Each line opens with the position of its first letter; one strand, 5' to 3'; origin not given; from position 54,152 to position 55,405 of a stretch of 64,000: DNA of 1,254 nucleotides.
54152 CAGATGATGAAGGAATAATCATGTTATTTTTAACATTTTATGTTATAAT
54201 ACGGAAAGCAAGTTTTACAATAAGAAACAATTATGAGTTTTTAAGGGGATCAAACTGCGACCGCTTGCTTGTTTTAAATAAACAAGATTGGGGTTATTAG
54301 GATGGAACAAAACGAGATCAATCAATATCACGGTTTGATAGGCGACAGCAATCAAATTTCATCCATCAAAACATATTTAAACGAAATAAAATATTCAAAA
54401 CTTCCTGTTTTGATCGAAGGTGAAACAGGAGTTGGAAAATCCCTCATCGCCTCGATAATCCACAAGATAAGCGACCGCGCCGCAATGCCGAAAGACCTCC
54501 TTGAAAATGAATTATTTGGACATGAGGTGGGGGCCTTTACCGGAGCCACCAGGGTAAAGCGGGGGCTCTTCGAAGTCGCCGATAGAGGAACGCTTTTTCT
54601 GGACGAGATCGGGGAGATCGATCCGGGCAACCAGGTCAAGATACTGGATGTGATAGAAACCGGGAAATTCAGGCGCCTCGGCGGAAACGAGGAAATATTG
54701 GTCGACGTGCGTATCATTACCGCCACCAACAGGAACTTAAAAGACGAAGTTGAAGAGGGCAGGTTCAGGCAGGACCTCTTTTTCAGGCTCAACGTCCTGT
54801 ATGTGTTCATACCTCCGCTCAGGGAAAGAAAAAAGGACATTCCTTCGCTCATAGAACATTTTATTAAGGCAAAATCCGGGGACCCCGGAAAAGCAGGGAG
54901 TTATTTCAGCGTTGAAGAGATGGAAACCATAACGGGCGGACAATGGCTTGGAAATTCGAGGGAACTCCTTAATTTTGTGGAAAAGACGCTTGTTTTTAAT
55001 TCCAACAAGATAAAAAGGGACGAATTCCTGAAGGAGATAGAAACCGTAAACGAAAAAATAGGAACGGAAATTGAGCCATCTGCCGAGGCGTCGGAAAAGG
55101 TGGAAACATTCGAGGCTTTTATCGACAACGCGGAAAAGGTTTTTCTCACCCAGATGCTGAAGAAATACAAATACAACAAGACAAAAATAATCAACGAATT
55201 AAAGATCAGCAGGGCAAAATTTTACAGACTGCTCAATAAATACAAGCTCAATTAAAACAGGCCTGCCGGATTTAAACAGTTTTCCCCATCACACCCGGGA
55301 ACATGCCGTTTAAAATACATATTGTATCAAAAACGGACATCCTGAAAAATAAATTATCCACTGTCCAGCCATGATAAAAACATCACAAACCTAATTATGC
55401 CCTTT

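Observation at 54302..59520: PspF-like sigma-54 activator flanked by two paralogous UAS + -24/-12 promoter cassettes, one fused to a decayed gene start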

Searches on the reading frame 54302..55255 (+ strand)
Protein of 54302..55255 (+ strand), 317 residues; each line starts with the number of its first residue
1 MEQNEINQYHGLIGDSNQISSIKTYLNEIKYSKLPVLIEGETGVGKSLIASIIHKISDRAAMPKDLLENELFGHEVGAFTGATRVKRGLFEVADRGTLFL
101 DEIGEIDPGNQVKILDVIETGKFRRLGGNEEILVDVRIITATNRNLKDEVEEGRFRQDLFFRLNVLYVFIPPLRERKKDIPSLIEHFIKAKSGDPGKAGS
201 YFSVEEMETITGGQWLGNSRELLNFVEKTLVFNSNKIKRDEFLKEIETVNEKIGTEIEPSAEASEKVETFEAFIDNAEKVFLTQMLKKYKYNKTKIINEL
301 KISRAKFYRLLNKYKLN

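Call 6: search_protein_families(library=pfam, proteins=[window:54302-55255:+], max_evalue=0.01)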
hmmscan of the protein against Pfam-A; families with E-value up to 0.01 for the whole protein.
window:54302-55255:+ (317 aa): 8 families
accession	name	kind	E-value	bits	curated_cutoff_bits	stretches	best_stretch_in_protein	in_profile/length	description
PF00158.32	Sigma54_activat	-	6.5e-54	182.6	20.2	1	12-167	1-166/168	Sigma-54 interaction domain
PF14532.12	Sigma54_activ_2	-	2.7e-20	73.4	25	1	13-173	1-138/138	Sigma-54 interaction domain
PF25601.1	AAA_lid_14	-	3e-12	46.6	27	1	174-249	1-77/87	AAA+ ATPase lid domain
PF07728.20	AAA_5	-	9.3e-06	26.1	22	1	35-146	1-125/139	AAA domain (dynein-related subfamily)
PF01078.27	Mg_chelatase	-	0.00062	19.7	20.3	0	80-121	92-133/207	Magnesium chelatase, subunit ChlI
PF00004.35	AAA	-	0.0018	19.2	21.2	1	36-161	1-129/131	ATPase family associated with various cellular activities (AAA)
PF00493.29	MCM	-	0.0018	17.9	23.3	1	32-122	56-149/224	MCM P-loop domain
PF07724.20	AAA_2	-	0.0026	18.3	27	1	36-154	6-135/166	AAA domain (Cdc48 subfamily)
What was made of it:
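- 54302..55255 (+): Domain-less sigma-54 activator (bEBP): AAA+ core plus a divergent Fis-type HTH, 317 aa. This is the deletion allele. Pfam Sigma54_activat scores 182.6 bits and AAA_lid_14 46.6 bits (call 6).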

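Call 7: search_protein_families(library=ncbifam, proteins=[window:54302-55255:+], max_evalue=0.01)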
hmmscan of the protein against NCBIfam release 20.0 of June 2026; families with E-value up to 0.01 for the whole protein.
window:54302-55255:+ (317 aa): 29 families (the best 25 are shown)
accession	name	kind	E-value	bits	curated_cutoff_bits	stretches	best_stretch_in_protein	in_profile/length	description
TIGR01817.1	nifA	equivalog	2.9e-74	250.7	528.85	1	4-257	190-453/534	nif-specific transcriptional activator NifA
NF003451.0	PRK05022.1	equivalog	3.7e-74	250.3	476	1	5-316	185-510/512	nitric oxide reductase transcriptional regulator NorR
NF041552.1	TF_PrdR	equivalog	3.6e-72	243.5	795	1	3-315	260-577/577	sigma-54 dependent transcriptional regulator PrdR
NF038308.1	RNA_repair_RtcR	equivalog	6.5e-72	243.1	650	1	8-306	178-503/530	RNA repair transcriptional activator RtcR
NF008469.0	PRK11361.1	equivalog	7.5e-72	242.5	714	1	8-314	141-454/461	acetoacetate metabolism transcriptional regulator AtoC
TIGR01818.1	ntrC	equivalog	2e-69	234.6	558.6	1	3-287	127-420/463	nitrogen regulation protein NR(I)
TIGR02915.1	PEP_resp_reg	equivalog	9.6e-66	222.4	502.6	1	7-316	136-444/445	PEP-CTERM-box response regulator transcription factor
TIGR02974.1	phageshock_pspF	equivalog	1.1e-62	212.2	443.55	1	12-314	1-336/336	phage shock protein operon transcriptional activator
NF011953.0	PRK15424.1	equivalog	5.3e-62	210.1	703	1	7-313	216-533/538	propionate catabolism operon regulatory protein PrpR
TIGR02329.1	propionate_PrpR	equivalog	7.3e-61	206.4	499.2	1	8-313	210-526/526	propionate catabolism operon regulatory protein PrpR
NF041946.1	LuxO_transreg_Vib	equivalog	2.6e-60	204.5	800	1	4-314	127-460/463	quorum-sensing sigma-54 dependent transcriptional regulator LuxO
NF050807.1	TransRegFlbDCaul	equivalog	5.3e-60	203.6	750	1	16-315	124-439/454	sigma-54-dependent transcriptional regulator FlbD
NF041906.1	V4R_TF_MobR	exception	4.3e-59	200.4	999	1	12-310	234-541/544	phenol degradation transcriptional regulator MobR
NF008176.1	PRK10923.1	equivalog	6.5e-59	199.7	620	1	10-233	138-371/469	nitrogen regulation protein NR(I)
NF007689.0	PRK10365.1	equivalog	8.3e-59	199.5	760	1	9-306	138-434/441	sigma-54-dependent response regulator transcription factor ZraR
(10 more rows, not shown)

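Call 8: search_solved_structures(query=window:54302-55255:+, show_alignments=3, max_evalue=1e-20)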
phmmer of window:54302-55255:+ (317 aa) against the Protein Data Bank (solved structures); distinct sequences matched with E-value up to 1e-20: 35.
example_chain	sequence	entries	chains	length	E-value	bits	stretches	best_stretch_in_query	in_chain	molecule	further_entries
4ly6_A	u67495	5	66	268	2.4e-63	217.9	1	15-237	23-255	Transcriptional regulator (NtrC family)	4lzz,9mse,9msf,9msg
1ny6_A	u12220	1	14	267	2.4e-63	217.9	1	15-237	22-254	transcriptional regulator (NtrC family)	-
3dzd_A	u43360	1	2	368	6.1e-63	216.6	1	12-233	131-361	Transcriptional regulator (NtrC family)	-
1ny5_A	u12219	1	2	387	7.8e-63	216.3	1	15-237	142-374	transcriptional regulator (NtrC family)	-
3m0e_A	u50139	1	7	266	1.3e-62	215.5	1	15-237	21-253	Transcriptional regulator (NtrC family)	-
4l4u_A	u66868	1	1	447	4.9e-61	210.4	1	15-242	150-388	Transcriptional regulator (NtrC family)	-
9qq6_C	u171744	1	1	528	5.5e-56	193.8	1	33-241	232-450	Nif-specific regulatory protein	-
6iy8_A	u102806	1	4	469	4.7e-53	184.2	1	7-233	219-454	Positive regulator CapR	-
1ojl_A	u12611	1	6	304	5.8e-53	183.9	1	13-306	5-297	TRANSCRIPTIONAL REGULATORY PROTEIN ZRAR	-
5ep0_A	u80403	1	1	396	2.6e-50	175.1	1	3-236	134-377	Putative repressor protein luxO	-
5ep1_A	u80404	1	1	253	1e-48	169.9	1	11-236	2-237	Putative repressor protein luxO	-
5ep2_A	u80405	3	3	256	1.1e-48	169.8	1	11-236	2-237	Putative repressor protein luxO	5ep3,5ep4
4bs1_B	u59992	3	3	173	1.6e-48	169.3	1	16-172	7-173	TRANSCRIPTIONAL REGULATOR (NTRC FAMILY) | TRANSCRIPTIONAL REGULATOR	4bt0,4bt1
26jl_A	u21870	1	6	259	4e-48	168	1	12-237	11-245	Flagellar regulatory protein A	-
5exp_A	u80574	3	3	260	5.6e-48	167.5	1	5-232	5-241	Transcriptional regulator FleQ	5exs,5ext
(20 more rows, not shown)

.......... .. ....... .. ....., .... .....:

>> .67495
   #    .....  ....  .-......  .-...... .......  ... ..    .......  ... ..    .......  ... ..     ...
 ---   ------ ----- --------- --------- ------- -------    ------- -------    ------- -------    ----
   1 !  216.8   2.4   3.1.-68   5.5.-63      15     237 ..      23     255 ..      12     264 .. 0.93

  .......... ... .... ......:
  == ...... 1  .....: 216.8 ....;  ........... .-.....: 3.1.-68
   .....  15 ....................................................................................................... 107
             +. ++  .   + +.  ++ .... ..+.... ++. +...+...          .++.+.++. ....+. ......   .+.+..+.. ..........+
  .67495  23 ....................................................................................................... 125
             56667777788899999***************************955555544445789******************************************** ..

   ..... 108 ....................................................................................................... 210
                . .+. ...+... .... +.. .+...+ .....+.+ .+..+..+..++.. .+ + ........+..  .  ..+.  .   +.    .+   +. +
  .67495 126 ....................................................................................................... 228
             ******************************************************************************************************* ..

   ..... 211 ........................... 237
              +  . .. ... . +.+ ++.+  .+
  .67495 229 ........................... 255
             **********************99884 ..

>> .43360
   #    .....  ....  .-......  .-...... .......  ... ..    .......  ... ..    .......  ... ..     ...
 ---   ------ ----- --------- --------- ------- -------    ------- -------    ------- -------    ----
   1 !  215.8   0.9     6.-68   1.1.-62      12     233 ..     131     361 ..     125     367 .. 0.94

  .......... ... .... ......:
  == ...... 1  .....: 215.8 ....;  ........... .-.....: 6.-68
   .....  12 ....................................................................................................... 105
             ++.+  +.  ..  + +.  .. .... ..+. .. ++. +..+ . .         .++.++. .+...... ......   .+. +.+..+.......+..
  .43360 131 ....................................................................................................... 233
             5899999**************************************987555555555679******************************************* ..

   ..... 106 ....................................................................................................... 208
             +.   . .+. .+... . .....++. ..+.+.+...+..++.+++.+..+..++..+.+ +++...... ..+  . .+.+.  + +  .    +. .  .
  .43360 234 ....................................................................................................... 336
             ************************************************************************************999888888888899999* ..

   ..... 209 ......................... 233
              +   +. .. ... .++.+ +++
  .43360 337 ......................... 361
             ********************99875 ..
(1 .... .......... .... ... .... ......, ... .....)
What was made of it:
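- Closest known: NtrC1 of Aquifex aeolicus. Same: It is the best sequence match among solved structures (E about 2e-63) across the whole AAA+ domain including GAFTGA (call 8).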
